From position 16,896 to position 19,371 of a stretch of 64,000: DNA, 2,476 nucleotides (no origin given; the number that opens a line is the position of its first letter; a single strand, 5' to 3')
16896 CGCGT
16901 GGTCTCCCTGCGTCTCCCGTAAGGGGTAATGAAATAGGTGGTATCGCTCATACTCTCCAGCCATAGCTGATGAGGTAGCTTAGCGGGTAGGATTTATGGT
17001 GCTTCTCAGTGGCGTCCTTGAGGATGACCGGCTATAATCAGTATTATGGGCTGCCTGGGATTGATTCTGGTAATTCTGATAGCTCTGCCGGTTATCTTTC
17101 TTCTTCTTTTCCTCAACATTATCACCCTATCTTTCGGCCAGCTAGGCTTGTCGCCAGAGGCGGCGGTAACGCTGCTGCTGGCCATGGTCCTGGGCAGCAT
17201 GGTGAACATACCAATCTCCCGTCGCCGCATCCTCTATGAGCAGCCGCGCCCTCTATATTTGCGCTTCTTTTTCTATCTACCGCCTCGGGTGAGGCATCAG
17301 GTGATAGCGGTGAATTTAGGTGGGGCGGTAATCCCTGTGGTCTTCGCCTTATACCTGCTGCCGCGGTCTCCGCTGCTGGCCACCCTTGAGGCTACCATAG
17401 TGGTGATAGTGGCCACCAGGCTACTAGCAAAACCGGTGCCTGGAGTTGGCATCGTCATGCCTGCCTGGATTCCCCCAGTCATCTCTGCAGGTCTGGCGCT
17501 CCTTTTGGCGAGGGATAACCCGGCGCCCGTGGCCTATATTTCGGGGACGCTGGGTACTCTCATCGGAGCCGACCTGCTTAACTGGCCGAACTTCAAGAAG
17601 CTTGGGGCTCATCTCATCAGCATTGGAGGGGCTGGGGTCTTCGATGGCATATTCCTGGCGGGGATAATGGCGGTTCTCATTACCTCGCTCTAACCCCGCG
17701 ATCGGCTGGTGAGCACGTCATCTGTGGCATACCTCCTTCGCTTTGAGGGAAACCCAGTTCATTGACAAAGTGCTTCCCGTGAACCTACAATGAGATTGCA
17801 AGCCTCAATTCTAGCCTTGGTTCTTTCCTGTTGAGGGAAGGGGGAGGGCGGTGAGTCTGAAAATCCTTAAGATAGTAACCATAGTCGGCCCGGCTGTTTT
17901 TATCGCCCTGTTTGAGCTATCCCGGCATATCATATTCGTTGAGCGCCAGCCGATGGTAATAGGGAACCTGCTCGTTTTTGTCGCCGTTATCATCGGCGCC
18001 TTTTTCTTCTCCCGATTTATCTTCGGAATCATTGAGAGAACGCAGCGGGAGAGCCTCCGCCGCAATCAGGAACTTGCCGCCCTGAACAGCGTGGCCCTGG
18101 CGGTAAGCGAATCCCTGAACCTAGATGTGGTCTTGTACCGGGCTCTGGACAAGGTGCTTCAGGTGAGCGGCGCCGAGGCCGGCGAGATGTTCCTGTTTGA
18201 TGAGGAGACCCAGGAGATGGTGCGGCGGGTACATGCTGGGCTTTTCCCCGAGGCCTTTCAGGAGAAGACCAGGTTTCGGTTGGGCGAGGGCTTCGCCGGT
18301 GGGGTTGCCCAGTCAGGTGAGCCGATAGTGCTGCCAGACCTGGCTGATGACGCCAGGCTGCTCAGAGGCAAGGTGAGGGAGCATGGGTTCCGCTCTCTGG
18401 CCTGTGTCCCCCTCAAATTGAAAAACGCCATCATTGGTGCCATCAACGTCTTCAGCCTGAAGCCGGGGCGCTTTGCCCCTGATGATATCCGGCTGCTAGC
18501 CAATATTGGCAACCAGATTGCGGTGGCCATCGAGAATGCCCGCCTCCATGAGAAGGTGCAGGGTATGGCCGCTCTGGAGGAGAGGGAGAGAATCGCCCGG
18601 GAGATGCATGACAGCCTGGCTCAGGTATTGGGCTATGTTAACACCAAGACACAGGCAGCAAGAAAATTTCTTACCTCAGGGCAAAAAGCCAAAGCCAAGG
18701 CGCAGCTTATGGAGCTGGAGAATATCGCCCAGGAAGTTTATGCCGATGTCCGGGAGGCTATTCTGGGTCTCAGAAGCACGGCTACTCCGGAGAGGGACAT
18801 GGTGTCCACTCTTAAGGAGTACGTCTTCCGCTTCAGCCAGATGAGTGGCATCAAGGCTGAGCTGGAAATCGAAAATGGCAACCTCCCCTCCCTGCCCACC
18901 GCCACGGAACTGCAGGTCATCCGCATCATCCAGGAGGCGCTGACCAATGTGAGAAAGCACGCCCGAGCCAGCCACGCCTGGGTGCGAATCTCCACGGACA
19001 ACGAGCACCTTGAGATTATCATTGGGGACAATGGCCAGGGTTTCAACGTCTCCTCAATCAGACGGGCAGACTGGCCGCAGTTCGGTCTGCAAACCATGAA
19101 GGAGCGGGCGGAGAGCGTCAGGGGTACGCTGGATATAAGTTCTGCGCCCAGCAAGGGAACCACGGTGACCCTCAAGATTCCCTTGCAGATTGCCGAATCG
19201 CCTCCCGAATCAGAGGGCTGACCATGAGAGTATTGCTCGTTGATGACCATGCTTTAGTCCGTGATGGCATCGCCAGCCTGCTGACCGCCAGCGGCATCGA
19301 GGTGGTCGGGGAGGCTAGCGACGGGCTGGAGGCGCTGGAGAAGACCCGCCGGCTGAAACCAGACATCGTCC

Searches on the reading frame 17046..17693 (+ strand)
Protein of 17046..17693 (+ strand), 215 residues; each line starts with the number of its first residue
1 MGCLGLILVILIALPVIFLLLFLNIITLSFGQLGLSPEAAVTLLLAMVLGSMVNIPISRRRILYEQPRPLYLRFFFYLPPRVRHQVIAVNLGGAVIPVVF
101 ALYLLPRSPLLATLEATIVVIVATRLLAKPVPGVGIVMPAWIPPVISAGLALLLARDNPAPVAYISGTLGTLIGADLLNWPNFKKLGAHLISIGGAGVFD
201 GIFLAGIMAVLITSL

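Call 24: search_protein_families(library=pfam, proteins=[window:17046-17693:+], max_evalue=0.001)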
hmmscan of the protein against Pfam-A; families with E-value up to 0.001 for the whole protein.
window:17046-17693:+ (215 aa): 1 family
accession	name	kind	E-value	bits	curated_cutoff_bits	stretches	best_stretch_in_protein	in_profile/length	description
PF07758.16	DUF1614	-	2.2e-54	184.4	23.9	1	48-212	1-171/171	Protein of unknown function (DUF1614)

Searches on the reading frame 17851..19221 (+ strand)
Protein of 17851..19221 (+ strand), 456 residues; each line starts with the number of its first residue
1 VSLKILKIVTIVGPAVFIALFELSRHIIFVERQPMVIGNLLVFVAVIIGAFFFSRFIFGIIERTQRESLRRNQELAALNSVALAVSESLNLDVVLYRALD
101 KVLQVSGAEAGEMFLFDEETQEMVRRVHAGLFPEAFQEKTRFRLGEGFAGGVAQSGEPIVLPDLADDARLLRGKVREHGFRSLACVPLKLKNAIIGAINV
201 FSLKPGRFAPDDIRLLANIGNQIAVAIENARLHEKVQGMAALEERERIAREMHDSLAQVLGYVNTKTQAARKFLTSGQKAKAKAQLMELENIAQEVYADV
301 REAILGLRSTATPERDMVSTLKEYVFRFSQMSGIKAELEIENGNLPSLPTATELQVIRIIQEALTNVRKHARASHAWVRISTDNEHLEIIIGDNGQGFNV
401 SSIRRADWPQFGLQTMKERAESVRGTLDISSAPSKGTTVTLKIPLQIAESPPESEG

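Call 24: search_protein_families(library=pfam, proteins=[window:17851-19221:+], max_evalue=0.001)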
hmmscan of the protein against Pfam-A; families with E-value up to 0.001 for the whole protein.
window:17851-19221:+ (456 aa): 6 families
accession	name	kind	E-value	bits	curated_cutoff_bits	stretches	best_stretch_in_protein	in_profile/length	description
PF13185.12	GAF_2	-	3.6e-24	85.9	28.6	1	89-228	2-136/136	GAF domain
PF01590.32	GAF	-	8.5e-17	62.4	22.4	1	90-227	1-133/133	GAF domain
PF07730.19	HisKA_3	-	1e-15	58.5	24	1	244-310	1-66/68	Histidine kinase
PF02518.31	HATPase_c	-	1.6e-14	54.7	26.4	1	353-446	3-110/111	Histidine kinase-, DNA gyrase B-, and HSP90-like ATPase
PF13492.12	GAF_3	-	5.1e-11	43.5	27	1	91-229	2-129/129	GAF domain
PF13581.12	HATPase_c_2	-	0.00042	20.8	27.4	0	358-409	34-90/127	Histidine kinase-like ATPase domain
